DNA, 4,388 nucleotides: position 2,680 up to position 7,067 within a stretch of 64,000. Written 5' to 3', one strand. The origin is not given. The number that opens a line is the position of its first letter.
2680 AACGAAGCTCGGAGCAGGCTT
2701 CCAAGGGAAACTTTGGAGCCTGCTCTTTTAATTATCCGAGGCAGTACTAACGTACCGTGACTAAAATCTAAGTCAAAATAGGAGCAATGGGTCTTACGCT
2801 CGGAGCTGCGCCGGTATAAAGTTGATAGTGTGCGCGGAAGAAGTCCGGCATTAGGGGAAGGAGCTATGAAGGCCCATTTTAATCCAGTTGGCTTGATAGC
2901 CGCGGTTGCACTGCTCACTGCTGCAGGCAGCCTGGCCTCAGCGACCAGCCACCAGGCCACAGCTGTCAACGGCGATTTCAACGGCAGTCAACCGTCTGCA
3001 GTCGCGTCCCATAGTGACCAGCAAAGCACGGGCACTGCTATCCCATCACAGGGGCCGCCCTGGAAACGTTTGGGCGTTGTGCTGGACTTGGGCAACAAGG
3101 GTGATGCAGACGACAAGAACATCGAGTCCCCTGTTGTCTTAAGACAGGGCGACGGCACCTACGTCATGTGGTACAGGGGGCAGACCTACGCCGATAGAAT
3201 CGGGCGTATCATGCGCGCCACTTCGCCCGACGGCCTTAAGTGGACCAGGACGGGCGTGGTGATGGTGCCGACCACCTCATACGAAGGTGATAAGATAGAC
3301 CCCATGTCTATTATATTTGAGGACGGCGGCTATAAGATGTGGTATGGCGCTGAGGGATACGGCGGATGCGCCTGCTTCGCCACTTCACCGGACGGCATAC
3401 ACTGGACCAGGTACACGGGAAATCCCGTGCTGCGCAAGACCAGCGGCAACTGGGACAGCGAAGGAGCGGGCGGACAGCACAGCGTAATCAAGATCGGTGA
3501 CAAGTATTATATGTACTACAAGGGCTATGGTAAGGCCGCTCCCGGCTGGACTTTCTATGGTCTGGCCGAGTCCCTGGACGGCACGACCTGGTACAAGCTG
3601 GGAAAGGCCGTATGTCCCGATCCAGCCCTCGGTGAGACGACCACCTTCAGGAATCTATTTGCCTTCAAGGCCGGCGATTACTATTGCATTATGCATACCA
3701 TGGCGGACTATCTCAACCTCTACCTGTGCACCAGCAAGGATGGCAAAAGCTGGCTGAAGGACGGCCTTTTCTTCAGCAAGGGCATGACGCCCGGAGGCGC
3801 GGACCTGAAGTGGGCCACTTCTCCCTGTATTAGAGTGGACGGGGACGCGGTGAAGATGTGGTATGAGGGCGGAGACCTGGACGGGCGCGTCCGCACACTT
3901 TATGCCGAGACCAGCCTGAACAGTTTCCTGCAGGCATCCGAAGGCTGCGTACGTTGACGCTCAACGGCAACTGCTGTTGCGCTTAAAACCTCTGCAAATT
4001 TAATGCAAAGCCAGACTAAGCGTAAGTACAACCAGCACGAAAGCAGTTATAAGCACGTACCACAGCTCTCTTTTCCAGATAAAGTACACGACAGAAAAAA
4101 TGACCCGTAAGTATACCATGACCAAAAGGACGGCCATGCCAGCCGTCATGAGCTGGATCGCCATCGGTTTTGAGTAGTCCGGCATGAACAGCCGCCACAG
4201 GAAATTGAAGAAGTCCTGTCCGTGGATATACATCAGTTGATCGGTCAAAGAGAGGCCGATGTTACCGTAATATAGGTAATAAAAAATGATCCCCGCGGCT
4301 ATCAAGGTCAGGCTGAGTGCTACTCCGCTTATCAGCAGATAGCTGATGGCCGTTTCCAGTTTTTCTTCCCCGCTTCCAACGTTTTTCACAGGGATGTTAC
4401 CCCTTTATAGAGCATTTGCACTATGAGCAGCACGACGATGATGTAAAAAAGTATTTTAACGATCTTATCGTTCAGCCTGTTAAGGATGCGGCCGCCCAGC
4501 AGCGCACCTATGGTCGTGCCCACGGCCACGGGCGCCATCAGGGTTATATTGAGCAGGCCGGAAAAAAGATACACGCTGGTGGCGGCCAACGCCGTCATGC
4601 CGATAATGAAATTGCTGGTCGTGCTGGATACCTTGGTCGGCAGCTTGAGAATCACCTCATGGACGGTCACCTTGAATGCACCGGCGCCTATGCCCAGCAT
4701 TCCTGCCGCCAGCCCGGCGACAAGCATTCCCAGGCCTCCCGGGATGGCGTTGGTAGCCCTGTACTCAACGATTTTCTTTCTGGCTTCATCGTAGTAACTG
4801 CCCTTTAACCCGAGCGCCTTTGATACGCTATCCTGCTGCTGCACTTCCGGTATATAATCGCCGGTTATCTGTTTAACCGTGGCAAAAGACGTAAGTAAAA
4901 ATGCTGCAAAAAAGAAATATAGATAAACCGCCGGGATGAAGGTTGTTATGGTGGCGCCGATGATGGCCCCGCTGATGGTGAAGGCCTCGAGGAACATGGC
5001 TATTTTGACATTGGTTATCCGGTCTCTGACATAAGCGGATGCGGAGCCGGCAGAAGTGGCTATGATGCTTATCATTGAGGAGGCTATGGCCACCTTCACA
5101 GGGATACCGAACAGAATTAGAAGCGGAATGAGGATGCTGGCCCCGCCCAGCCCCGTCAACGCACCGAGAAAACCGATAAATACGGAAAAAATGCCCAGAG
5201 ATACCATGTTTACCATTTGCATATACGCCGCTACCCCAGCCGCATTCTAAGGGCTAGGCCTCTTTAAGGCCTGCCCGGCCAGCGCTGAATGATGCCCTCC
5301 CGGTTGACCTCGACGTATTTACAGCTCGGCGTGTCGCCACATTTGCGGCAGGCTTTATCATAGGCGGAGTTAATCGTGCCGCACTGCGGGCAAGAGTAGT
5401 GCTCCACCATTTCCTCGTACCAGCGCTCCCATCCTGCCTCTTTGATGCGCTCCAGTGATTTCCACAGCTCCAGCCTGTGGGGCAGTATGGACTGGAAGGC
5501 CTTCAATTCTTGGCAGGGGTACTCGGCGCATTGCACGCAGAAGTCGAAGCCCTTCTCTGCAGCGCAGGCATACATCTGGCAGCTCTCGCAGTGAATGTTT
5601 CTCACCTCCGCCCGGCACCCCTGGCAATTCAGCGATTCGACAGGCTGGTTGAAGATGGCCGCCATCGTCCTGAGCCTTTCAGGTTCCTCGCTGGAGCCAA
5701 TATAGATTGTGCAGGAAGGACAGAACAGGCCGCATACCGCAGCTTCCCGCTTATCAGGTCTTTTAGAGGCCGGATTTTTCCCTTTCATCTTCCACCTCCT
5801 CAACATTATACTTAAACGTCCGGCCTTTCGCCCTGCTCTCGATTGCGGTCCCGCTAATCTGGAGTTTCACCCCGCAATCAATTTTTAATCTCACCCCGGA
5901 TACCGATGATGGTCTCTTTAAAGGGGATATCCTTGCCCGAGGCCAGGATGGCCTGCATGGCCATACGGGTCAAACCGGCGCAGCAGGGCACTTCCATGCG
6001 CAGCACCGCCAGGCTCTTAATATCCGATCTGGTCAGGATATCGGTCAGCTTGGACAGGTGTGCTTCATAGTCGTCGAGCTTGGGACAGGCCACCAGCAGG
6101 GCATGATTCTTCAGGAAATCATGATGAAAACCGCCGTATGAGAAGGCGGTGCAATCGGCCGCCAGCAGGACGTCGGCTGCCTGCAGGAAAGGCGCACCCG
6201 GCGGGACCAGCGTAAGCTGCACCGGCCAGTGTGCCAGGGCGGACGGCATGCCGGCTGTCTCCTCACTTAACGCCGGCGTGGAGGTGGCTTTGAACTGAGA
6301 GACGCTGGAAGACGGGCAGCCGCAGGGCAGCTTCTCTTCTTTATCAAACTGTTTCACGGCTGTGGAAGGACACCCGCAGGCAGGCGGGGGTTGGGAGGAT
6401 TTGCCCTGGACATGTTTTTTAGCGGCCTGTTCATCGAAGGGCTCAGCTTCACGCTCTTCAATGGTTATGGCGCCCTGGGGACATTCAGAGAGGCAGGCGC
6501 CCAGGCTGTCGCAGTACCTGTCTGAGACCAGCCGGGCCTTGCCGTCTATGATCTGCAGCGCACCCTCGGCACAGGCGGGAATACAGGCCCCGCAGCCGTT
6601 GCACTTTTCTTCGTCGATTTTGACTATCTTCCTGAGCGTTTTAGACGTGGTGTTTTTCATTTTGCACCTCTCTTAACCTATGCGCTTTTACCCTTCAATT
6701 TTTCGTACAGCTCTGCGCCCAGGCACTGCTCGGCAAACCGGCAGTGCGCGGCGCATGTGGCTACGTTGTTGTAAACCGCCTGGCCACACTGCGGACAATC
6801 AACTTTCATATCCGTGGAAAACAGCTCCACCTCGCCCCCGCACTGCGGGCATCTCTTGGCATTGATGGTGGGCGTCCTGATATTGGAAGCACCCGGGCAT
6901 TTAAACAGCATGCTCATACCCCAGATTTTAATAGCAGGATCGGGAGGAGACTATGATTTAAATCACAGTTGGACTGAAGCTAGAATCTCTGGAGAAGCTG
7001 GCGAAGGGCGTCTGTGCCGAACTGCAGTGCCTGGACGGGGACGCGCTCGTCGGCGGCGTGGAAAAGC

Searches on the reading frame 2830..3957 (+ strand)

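Call 19: search_protein_families(library=pfam, proteins=[window:2830-3957:+], max_evalue=0.001)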
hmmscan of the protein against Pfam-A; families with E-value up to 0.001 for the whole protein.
window:2830-3957:+ (375 aa): 4 families
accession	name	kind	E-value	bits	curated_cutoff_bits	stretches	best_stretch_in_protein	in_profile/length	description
PF00251.26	Glyco_hydro_32N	-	1.4e-08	35.1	22.1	1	105-204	16-123/307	Glycosyl hydrolases family 32 N-terminal domain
PF13088.12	BNR_2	-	4.2e-05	23.5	31.4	0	16-147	105-207/277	BNR repeat-like domain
PF04616.20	Glyco_hydro_43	-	4.4e-05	23.4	32.2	0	157-251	11-105/288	Glycosyl hydrolases family 43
PF04041.19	Glyco_hydro_130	-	9.4e-05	21.9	26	0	184-308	72-193/320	beta-1,4-mannooligosaccharide phosphorylase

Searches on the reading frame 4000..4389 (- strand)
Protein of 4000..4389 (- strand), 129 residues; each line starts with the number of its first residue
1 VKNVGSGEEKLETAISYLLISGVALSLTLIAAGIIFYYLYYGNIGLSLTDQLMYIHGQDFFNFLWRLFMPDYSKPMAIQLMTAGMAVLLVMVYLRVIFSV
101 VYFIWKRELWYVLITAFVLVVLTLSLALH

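Call 19: search_protein_families(library=pfam, proteins=[window:4000-4389:-], max_evalue=0.001)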
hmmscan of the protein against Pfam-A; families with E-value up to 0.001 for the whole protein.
window:4000-4389:- (129 aa): 1 family
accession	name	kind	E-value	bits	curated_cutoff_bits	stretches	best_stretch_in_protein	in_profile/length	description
PF07843.16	DUF1634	-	5e-13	49.5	27.5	1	15-126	1-101/102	Protein of unknown function (DUF1634)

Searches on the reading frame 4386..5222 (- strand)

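Call 19: search_protein_families(library=pfam, proteins=[window:4386-5222:-], max_evalue=0.001)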
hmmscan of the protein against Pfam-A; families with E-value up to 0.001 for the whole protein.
window:4386-5222:- (278 aa): 1 family
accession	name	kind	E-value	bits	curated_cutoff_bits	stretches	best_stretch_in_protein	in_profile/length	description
PF01925.25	TauE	-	3.7e-42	145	32.6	1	11-270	3-237/237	Sulfite exporter TauE/SafE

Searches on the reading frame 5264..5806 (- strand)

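Call 47: search_protein_families(library=pfam, proteins=[window:5264-5806:-], max_evalue=0.001)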
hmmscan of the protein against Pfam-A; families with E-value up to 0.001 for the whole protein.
window:5264-5806:- (180 aa): 3 families
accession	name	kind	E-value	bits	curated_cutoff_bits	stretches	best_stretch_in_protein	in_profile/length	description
PF12675.12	DUF3795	-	9.8e-18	64.9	22.6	1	22-102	2-82/83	Protein of unknown function (DUF3795)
PF12773.13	DZR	-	0.00019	22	27.3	0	84-157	9-45/45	Double zinc ribbon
PF13248.11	Zn_ribbon_3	-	0.00042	20.1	27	1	136-157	2-23/26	zinc-ribbon domain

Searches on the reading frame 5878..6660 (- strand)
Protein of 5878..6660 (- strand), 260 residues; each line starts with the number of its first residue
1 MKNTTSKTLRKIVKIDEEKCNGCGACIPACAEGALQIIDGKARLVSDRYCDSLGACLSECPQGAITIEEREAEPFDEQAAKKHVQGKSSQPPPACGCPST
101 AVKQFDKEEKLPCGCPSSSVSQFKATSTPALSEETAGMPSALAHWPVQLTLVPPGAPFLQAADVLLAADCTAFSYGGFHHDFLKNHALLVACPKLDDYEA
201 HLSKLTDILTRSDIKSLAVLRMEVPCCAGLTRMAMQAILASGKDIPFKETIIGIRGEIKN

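Call 47: search_protein_families(library=pfam, proteins=[window:5878-6660:-], max_evalue=0.001)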
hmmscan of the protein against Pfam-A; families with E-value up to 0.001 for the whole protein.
window:5878-6660:- (260 aa): 9 families
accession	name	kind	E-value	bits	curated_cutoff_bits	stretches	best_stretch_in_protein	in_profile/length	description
PF00037.32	Fer4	-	2.6e-10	40.1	21.1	1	13-34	1-22/24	4Fe-4S binding domain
PF13237.11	Fer4_10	-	3e-08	33.9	25.5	1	13-61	2-53/53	4Fe-4S dicluster domain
PF12838.12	Fer4_7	-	5.2e-08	33.7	27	1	6-34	24-52/52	4Fe-4S dicluster domain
PF12837.12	Fer4_6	-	3.4e-07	30.3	25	1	12-35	1-24/24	4Fe-4S binding domain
PF14697.11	Fer4_21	-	7.2e-07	29.7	35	1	14-66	2-58/59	4Fe-4S dicluster domain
PF13187.11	Fer4_9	-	2.4e-06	27.9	27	1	19-65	1-52/52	4Fe-4S dicluster domain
PF12797.12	Fer4_2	-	2.6e-05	24.4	24.5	1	12-31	2-21/22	4Fe-4S binding domain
PF13484.11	Fer4_16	-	0.00068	20.8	30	0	19-36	1-18/66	4Fe-4S double cluster binding domain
PF25160.1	LdpA_Fe-S-bd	-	0.0008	19.6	27.6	0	14-36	22-44/49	LdpA Fe-S cluster-binding domain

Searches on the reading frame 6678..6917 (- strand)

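Call 47: search_protein_families(library=pfam, proteins=[window:6678-6917:-], max_evalue=0.001)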
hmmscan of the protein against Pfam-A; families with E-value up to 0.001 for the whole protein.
window:6678-6917:- (79 aa): 5 families
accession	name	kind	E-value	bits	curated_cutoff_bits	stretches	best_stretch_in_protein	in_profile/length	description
PF09297.16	Zn_ribbon_NUD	-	4.6e-06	26.7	24.8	1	20-49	3-32/32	NADH pyrophosphatase zinc ribbon domain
PF23455.1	DUF7129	-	0.00014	22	30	0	6-30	13-37/45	Domain of unknown function (DUF7129)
PF22191.2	IBR_1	-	0.00065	20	27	1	19-46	2-29/47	IBR domain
PF13240.11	Zn_Ribbon_1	-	0.00067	19.8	25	0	41-55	2-16/23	zinc-ribbon domain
PF09723.15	Zn_ribbon_8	-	0.00085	19.7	34.4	0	22-47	7-36/41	Zinc ribbon domain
